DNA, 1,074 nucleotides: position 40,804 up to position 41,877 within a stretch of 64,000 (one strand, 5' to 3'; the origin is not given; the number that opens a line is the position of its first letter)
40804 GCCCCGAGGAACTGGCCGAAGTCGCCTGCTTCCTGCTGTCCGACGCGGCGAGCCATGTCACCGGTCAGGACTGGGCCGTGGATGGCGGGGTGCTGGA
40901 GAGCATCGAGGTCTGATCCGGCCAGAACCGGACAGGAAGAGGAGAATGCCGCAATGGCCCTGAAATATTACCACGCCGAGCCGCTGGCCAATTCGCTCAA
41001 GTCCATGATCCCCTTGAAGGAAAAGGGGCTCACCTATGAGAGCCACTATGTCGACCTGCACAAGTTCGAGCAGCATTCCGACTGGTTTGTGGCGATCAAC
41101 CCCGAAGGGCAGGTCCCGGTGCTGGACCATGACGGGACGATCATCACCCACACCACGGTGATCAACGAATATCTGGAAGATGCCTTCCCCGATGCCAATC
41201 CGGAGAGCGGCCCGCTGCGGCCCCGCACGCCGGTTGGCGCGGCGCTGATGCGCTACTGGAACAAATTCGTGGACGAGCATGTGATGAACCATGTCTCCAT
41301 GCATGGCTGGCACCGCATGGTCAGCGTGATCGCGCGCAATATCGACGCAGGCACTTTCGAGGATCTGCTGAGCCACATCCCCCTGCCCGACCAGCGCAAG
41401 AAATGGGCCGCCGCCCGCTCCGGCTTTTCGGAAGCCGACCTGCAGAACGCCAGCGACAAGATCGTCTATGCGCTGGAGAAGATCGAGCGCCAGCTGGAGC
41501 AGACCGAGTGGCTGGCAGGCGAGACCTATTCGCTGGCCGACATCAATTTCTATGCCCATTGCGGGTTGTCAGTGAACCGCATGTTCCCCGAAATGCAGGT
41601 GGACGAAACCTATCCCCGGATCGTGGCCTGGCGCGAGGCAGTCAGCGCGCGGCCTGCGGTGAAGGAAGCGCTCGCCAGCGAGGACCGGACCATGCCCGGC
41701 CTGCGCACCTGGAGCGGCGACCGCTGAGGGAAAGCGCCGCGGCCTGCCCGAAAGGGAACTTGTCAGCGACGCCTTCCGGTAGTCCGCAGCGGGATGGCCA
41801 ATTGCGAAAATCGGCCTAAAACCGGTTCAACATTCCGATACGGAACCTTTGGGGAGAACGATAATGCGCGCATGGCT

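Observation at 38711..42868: Amidohydrolase - [REP] - DUF442/PTP-like - SDR - LigF-like GST - MDR: candidate non-canonical ether-cleavage operon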

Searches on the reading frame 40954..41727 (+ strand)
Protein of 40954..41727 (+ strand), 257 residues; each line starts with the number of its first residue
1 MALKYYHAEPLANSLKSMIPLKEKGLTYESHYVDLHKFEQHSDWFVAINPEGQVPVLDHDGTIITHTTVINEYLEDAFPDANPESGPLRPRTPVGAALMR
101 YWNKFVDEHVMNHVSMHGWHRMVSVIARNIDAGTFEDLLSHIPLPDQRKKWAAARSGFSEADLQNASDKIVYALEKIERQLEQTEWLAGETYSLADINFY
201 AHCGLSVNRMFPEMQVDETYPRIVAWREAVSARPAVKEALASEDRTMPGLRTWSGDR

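Call 3: search_protein_families(library=pfam, proteins=[window:40954-41727:+])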
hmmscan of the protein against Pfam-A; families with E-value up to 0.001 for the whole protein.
window:40954-41727:+ (257 aa): 6 families
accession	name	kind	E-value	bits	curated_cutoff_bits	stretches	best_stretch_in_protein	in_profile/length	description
PF02798.26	GST_N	-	2.1e-15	57.2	20.9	1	1-75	1-75/76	Glutathione S-transferase, N-terminal domain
PF13409.12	GST_N_2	-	3.6e-13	50.3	25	1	14-76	5-69/70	Glutathione S-transferase, N-terminal domain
PF13417.12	GST_N_3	-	2.9e-11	44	22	1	19-80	15-73/75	Glutathione S-transferase, N-terminal domain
PF00043.30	GST_C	-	1e-09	39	20.7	1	158-234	19-93/93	Glutathione S-transferase, C-terminal domain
PF14497.11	GST_C_3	-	1.4e-09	38.5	21.6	1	167-242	28-103/104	Glutathione S-transferase, C-terminal domain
PF13410.11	GST_C_2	-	3e-08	34.1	24.9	1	164-229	5-69/69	Glutathione S-transferase, C-terminal domain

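Call 5: search_solved_structures(query=window:40954-41727:+, show_alignments=2)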
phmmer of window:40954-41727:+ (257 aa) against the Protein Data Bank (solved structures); distinct sequences matched with E-value up to 0.001: 176 (the best 60 are shown).
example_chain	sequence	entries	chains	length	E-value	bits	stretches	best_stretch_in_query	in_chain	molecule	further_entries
4xt0_A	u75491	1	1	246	1.4e-53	185.5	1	1-240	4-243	Protein LigF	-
6to3_AAA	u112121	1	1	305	5.1e-20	75.6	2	165-241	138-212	Glutathione transferase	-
3uap_A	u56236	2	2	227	1.2e-13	54.7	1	2-106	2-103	Glutathione S-transferase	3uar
4zb6_A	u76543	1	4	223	1.5e-13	54.3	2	12-80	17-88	PcUre2p4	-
1aw9_A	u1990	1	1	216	1.6e-13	54.3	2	4-111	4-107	GLUTATHIONE S-TRANSFERASE III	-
5f06_A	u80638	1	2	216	2.1e-13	53.9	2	166-239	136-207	Glutathione S-transferase family protein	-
4n0v_A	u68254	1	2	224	4.1e-13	52.9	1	3-117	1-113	Glutathione S-transferase, N-terminal domain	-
4o7h_A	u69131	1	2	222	9e-13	51.8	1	5-105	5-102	Glutathione S-transferase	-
7za5_B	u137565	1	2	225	1.1e-12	51.5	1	165-241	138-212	Glutathione transferase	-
6zb6_A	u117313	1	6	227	1.4e-12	51.2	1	166-241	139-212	Glutathione transferase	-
3m3m_A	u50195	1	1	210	3.2e-12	50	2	172-235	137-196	Glutathione S-transferase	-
6tk8_AAA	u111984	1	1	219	4.5e-12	49.5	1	165-241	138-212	Glutathione transferase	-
6tjs_AAA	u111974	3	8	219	4.8e-12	49.4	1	165-241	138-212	Glutathione transferase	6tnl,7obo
7odm_AAA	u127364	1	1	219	5.1e-12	49.3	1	165-241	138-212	Glutathione transferase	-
6riv_B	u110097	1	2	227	5.2e-12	49.3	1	166-241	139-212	Glutathione transferase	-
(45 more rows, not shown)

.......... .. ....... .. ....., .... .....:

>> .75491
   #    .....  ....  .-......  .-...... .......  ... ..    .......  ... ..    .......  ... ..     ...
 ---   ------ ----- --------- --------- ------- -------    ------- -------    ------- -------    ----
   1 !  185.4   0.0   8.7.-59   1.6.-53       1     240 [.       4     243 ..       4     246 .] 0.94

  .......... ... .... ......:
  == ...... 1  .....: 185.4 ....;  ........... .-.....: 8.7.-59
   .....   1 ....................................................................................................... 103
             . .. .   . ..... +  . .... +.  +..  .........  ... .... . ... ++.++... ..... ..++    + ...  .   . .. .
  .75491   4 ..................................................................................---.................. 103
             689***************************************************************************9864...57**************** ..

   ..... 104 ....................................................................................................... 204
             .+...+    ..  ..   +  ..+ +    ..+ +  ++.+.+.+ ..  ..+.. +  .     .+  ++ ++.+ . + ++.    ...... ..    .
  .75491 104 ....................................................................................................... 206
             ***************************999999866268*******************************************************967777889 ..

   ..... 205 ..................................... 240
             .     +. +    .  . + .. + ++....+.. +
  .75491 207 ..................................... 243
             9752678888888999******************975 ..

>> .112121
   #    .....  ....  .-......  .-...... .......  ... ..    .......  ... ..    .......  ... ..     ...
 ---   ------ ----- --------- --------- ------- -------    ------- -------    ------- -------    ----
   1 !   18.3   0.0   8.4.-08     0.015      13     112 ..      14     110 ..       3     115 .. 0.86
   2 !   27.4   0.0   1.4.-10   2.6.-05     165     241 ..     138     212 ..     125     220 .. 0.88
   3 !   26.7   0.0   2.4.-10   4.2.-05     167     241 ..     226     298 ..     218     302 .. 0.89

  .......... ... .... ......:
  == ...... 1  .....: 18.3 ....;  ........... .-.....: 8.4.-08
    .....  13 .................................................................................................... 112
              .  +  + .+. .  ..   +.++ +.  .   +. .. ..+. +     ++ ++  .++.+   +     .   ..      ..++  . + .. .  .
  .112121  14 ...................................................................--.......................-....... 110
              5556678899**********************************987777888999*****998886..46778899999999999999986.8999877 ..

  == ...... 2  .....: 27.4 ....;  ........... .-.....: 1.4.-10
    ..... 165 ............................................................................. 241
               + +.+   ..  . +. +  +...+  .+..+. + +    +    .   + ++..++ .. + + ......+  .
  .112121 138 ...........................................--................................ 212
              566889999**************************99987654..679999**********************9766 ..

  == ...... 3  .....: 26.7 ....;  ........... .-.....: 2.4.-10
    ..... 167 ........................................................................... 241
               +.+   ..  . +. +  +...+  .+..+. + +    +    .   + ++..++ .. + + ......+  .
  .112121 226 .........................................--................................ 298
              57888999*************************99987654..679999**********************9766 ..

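Call 6: search_protein_families(library=ncbifam, proteins=[window:40954-41727:+], max_evalue=0.00001)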
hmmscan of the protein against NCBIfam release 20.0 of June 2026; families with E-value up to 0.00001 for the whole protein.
window:40954-41727:+ (257 aa): 6 families
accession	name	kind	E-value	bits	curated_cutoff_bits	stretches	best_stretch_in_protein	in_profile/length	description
NF007831.0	PRK10542.1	equivalog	9.6e-18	64.5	198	1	9-81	6-80/201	glutathione transferase GstA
TIGR01262.1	maiA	equivalog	1.3e-15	57.6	171.05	1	14-81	11-80/211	maleylacetoacetate isomerase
NF050814.1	FtsZBindFzlA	equivalog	8.1e-15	55.2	300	1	150-243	123-213/228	FtsZ-binding protein FzlA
NF008731.0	PRK11752.1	equivalog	7.1e-13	48.4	325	1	174-242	187-258/287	glutathione-dependent disulfide-bond oxidoreductase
NF011693.0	PRK15113.1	equivalog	9.4e-12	45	150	1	16-82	21-87/214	glutathione transferase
NF010579.0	PRK13972.1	equivalog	1.4e-10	41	332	1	177-241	144-204/215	GSH-dependent disulfide bond oxidoreductase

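Call 7: find_encoding_contigs(protein=window:40954-41727:+, flank=10000, max_places=10)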
Protein window:40954-41727:+ (257 aa): no gene with exactly this product is on record in the collection.

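Call 9: find_homologous_proteins(query=window:40954-41727:+, max_evalue=1e-20)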
Query window:40954-41727:+ (257 aa): 1889 proteins with E <= 1e-20 among 2387 candidates; the best 120 are listed.
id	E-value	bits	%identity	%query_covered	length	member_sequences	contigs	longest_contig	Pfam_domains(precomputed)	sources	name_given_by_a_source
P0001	4.7e-169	579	97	100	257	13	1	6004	PF14497.12,PF13410.12,PF13417.13,PF02798.27,PF00043.31,PF13409.13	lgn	-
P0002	1.0e-161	555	92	100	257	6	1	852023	PF14497.12,PF13410.12,PF13417.13,PF02798.27,PF00043.31,PF13409.13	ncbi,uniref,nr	ncbi:glutathione S-transferase family protein [Altererythrobacter sp. CC-YST694]|uniref:glutathione 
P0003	7.6e-152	522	87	100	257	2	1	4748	PF14497.12,PF13410.12,PF13417.13,PF02798.27,PF00043.31,PF13409.13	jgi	jgi:glutathione S-transferase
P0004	1.4e-151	522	86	100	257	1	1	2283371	PF14497.12,PF13410.12,PF13417.13,PF02798.27,PF00043.31,PF13409.13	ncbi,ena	-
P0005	5.6e-151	520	87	100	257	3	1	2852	PF14497.12,PF13410.12,PF13417.13,PF02798.27,PF00043.31,PF13409.13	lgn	-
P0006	6.7e-151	519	85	100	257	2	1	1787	PF14497.12,PF13410.12,PF13417.13,PF02798.27,PF00043.31,PF13409.13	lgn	-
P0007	5.4e-150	516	84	100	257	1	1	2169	PF14497.12,PF13410.12,PF13417.13,PF02798.27,PF00043.31,PF13409.13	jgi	-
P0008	3.5e-149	514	84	100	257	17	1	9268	PF14497.12,PF13410.12,PF13417.13,PF02798.27,PF00043.31,PF13409.13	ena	-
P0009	3.9e-149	513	86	100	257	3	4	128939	PF14497.12,PF13410.12,PF13417.13,PF02798.27,PF00043.31,PF13409.13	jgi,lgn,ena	-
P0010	1.6e-148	512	84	100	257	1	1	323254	PF14497.12,PF13410.12,PF13417.13,PF02798.27,PF00043.31,PF13409.13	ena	-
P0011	1.6e-148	511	84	100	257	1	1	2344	PF14497.12,PF13410.12,PF13417.13,PF02798.27,PF00043.31,PF13409.13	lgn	-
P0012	2.4e-148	511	84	100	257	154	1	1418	PF14497.12,PF13410.12,PF13417.13,PF02798.27,PF00043.31,PF13409.13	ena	-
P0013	2.0e-147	508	84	100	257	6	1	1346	PF14497.12,PF13410.12,PF13417.13,PF02798.27,PF00043.31,PF13409.13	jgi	jgi:glutathione S-transferase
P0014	2.2e-147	508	85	99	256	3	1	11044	PF14497.12,PF13410.12,PF13417.13,PF02798.27,PF00043.31,PF13409.13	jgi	jgi:glutathione S-transferase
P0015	3.3e-147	507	84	100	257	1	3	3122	PF14497.12,PF13410.12,PF13417.13,PF02798.27,PF00043.31,PF13409.13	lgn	-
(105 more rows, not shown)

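Call 10: find_related_loci(query=window:40954-41727:+, collection=genome_contigs, flank=10000)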
Query window:40954-41727:+ (257 aa) in genome_contigs; peptide patterns used: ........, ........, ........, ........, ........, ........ (x = any residue, [..] = any of these).
367 stretches matched a pattern; 351 encode a relative of the query (tblastn E <= 1e-3); the best 80 are kept; 80 distinct loci.
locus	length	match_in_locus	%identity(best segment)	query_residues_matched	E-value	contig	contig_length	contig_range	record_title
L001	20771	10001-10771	96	1-257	2e-171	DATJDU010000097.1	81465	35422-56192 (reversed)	MAG TPA_asm: Sphingomonadaceae bacterium isolate SMAG_U15415 k141_352479, whole genome shotgun sequence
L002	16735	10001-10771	95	1-257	7e-171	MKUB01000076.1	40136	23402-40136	MAG: Sphingomonadales bacterium 63-6 scnpilot_p_inoc_scaffold_2173, whole genome shotgun sequence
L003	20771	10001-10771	92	1-257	4e-165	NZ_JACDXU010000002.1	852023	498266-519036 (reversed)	Altererythrobacter sp. CC-YST694 contig02, whole genome shotgun sequence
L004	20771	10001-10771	86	1-257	2e-156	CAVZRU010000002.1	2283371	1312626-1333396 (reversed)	MAG: uncultured Alphaproteobacteria bacterium isolate MFD00905.bin.3.577 genome assembly, contig: contig_2086, whole gen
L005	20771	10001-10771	86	1-257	4e-155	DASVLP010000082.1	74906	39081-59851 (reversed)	MAG TPA_asm: Sphingomonadaceae bacterium isolate SMAG_U3076 k141_534185, whole genome shotgun sequence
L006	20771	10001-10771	86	1-257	2e-153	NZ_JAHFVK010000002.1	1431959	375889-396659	Croceibacterium selenioxidans strain LX-88 Scaffold2, whole genome shotgun sequence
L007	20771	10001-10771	84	1-257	2e-152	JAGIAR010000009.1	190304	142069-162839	MAG: Novosphingobium sp. isolate BIN27 scaffold9_cov0, whole genome shotgun sequence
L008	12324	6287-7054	84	1-256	3e-151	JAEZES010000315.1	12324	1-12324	MAG: Proteobacteria bacterium isolate OH_CBrB_357 k127_2357696, whole genome shotgun sequence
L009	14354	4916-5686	84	1-257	8e-150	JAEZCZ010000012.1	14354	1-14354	MAG: Proteobacteria bacterium isolate OH_CBrB_269 k127_265646, whole genome shotgun sequence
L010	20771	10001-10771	82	1-257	1e-149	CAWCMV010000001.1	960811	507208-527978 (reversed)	MAG: uncultured Alphaproteobacteria bacterium isolate MFD05442.bin.2.71 genome assembly, contig: contig_26160, whole gen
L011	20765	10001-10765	84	3-257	3e-149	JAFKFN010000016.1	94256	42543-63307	MAG: Altererythrobacter sp. isolate SCN18_25_8_15_R2_B_66_16_B SCN18_25_8_15_R2_B_scaffold_362, whole genome shotgun seq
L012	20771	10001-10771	83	1-257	8e-149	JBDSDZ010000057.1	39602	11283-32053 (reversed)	MAG: Croceibacterium sp. isolate cluster1_bin.193 k127_8898605, whole genome shotgun sequence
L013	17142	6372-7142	82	1-257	4e-148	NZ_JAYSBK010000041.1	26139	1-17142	MAG: Novosphingobium sp. isolate XM6_XAHMGE1bin.2 NODE_1025_length_26139_cov_6.334153, whole genome shotgun sequence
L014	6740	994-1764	81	1-257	8e-148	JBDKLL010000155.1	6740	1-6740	MAG: Pseudomonadota bacterium isolate hugercreek_2019_sw_WHONDRS-S19S_0044_B_bin.111 scaffold_162761, whole genome shotg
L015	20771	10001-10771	80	1-257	6e-148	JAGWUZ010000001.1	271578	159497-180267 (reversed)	MAG: Sphingomonadales bacterium isolate REEB408 contig-150_11, whole genome shotgun sequence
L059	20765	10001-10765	80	1-255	9e-140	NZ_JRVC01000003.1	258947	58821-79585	Novosphingobium subterraneum strain DSM 12447 NJ75_contig000003, whole genome shotgun sequence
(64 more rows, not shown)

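Call 29: list_cluster_members(proteins=[L059:10001-10777:+, L059:9247-9996:+, L059:7907-8779:+, L059:8789-9250:+])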
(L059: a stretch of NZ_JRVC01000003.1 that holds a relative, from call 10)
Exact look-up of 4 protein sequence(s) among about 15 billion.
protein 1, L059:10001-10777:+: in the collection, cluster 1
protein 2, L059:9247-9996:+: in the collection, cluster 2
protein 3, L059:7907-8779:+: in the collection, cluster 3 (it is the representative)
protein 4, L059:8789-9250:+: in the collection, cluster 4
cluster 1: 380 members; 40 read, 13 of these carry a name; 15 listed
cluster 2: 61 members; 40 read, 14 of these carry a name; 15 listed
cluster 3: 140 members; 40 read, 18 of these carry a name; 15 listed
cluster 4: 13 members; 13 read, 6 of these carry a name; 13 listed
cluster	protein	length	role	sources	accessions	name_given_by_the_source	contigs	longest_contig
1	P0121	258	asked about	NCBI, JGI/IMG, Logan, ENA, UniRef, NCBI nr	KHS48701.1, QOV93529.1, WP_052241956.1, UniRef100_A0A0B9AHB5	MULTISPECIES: glutathione S-transferase family protein [Novosphingobium] | glutathione S-transferase | Glutathione S-transferase-like protein n=1 Tax=Novosphingobium subterraneum TaxID=48936 ...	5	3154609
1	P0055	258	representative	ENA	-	-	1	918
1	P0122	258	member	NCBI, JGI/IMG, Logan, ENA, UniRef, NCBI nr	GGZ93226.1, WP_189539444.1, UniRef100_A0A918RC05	glutathione S-transferase family protein [Novosphingobium arvoryzae] | Glutathione S-transferase n=1 Tax=Novosphingobium arvoryzae TaxID=1256514 ...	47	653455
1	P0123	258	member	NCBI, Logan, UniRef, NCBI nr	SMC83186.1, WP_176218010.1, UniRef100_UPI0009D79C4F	glutathione S-transferase family protein [Novosphingobium sp. B1] | glutathione S-transferase family protein n=1 Tax=Novosphingobium sp. B1 TaxID=1938756 ...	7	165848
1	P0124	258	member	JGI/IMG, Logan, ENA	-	glutathione S-transferase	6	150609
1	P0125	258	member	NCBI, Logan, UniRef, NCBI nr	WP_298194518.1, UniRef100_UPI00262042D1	glutathione S-transferase family protein [Novosphingobium sp.] | glutathione S-transferase family protein n=1 Tax=Novosphingobium sp. TaxID=1874826 ...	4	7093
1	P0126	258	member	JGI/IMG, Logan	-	glutathione S-transferase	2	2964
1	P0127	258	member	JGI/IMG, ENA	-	glutathione S-transferase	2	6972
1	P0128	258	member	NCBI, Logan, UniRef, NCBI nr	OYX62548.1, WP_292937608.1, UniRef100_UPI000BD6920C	MAG: hypothetical protein B7Y89_08475 [Novosphingobium sp. 32-60-15] | glutathione S-transferase family protein n=1 Tax=unclassified Novosphingobium ... | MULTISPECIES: glutathione S-transferase family protein [unclassified Novosphingobium]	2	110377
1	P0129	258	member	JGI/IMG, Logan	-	glutathione S-transferase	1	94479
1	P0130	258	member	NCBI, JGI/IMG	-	glutathione S-transferase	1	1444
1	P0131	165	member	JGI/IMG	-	glutathione S-transferase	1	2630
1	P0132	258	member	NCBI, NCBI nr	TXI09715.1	MAG: glutathione S-transferase family protein [Novosphingobium sp.]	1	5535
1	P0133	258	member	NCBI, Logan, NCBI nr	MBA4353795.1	MAG: protein ligF [Novosphingobium sp.] | protein ligF [Novosphingobium sp.]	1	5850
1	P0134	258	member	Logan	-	-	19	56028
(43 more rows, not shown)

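Call 39: search_protein_representatives(protein=window:40954-41727:+)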
Query: 257 residues. Proteins with E-value up to 0.001 (for the whole library): 5258; up to 1e-10: 822; up to 1e-30: 73. The best 150 are listed.
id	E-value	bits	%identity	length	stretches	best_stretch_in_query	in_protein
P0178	7.2e-105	366.8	81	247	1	1-197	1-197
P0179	1.9e-90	319.5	71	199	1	57-255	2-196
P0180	3.3e-76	272.8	75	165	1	3-170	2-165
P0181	8.1e-72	258.4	51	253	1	3-241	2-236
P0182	1.1e-69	251.4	76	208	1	3-155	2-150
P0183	2.7e-68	246.9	93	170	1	1-118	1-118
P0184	1.9e-66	240.9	88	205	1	1-129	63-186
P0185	7.4e-63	229.1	89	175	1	1-115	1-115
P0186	8.0e-62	225.7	66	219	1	1-163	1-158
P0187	4.3e-59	216.7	49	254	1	1-242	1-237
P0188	1.1e-54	202.2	46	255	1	3-242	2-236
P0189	2.2e-54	201.3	42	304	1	3-245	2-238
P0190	3.6e-53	197.3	45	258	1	3-249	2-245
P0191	2.8e-51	191.1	57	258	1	2-185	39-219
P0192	2.9e-47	178.0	55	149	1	110-256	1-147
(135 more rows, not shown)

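Call 60: search_protein_families(library=pfam, proteins=[L059:2648-4213:+, L059:1023-1859:+, L059:1781-2641:+, L059:12043-12816:+, L059:14394-15344:+], max_evalue=0.001)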
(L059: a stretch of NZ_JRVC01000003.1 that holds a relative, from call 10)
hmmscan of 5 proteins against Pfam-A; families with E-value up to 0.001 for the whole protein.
L059:2648-4213:+ (521 aa): 2 families
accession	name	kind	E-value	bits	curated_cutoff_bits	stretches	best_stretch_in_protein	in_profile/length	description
PF00501.34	AMP-binding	-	2.8e-61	207.9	29.9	1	9-380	3-384/384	AMP-binding enzyme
PF13193.12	AMP-binding_C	-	3e-18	67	24.5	1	430-502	1-76/76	AMP-binding enzyme C-terminal domain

L059:1023-1859:+ (279 aa): 5 families
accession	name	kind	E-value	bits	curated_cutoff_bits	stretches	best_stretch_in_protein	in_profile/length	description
PF13409.12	GST_N_2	-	5.6e-16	59.3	25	1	38-100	5-69/70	Glutathione S-transferase, N-terminal domain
PF02798.26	GST_N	-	3.7e-15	56.4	20.9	1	27-99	3-75/76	Glutathione S-transferase, N-terminal domain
PF13417.12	GST_N_3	-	2.3e-14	53.9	22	1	29-105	1-74/75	Glutathione S-transferase, N-terminal domain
PF00043.30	GST_C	-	1.2e-08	35.5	20.7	1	177-252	18-92/93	Glutathione S-transferase, C-terminal domain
PF13410.11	GST_C_2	-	0.00091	19.7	24.9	0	184-248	5-69/69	Glutathione S-transferase, C-terminal domain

L059:1781-2641:+ (287 aa): 3 families
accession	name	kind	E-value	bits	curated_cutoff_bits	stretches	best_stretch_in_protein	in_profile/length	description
PF13417.12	GST_N_3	-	4e-06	27.5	22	1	43-112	13-73/75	Glutathione S-transferase, N-terminal domain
PF00043.30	GST_C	-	6.1e-06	26.8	20.7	1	183-258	16-92/93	Glutathione S-transferase, C-terminal domain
PF13410.11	GST_C_2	-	8.1e-06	26.3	24.9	1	189-254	2-69/69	Glutathione S-transferase, C-terminal domain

L059:12043-12816:+ (257 aa): 0 families

L059:14394-15344:+ (316 aa): 1 family
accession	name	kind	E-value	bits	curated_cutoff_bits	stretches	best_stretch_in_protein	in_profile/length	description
PF02219.23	MTHFR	-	7.7e-08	32.4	24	1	81-245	60-225/287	Methylenetetrahydrofolate reductase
